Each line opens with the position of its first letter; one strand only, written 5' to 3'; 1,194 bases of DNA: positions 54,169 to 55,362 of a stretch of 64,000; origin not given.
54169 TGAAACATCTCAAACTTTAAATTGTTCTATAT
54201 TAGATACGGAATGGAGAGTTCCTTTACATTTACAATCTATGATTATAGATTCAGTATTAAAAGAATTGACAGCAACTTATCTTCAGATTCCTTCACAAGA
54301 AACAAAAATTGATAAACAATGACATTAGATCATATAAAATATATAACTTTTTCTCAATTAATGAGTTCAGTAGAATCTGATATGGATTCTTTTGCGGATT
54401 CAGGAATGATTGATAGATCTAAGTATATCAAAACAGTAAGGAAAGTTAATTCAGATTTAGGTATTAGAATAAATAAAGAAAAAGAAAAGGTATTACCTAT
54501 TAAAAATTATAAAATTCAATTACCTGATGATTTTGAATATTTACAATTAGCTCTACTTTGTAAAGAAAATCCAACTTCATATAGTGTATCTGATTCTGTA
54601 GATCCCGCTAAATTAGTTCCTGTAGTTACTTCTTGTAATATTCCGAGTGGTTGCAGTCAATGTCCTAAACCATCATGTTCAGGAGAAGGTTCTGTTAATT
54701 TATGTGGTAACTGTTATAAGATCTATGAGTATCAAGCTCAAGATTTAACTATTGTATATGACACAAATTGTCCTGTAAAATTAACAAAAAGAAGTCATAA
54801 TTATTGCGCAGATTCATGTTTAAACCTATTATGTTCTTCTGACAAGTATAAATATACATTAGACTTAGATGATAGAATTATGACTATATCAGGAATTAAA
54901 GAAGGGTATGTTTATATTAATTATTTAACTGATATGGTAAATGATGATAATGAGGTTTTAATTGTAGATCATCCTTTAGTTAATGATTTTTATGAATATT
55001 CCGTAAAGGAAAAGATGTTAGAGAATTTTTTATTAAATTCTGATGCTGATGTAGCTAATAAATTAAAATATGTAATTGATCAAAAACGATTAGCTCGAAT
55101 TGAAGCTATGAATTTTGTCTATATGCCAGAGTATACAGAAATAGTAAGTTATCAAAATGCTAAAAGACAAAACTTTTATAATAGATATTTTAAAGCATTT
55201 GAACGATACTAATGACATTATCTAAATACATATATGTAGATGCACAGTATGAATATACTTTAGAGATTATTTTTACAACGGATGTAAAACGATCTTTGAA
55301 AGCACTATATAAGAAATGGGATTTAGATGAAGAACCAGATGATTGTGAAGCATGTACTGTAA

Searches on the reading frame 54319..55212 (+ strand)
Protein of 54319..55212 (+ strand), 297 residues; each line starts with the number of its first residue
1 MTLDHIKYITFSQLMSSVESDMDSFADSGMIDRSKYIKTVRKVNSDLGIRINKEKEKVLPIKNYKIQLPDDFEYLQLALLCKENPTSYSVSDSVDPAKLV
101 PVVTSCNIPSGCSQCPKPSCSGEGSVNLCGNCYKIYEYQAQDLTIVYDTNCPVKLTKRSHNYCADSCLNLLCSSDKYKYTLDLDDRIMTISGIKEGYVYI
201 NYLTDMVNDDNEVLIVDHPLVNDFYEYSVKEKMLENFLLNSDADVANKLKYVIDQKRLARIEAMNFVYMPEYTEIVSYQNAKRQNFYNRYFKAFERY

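Call 27: search_protein_families(library=pfam, proteins=[window:54319-55212:+], max_evalue=0.01)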
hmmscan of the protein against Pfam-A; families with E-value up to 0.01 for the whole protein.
window:54319-55212:+ (297 aa): 1 family
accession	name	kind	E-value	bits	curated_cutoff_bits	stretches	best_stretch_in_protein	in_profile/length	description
PF24228.1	CrAss_Ring_1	-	0.00066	19.6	27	1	51-281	47-243/272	Phage tail ring protein 1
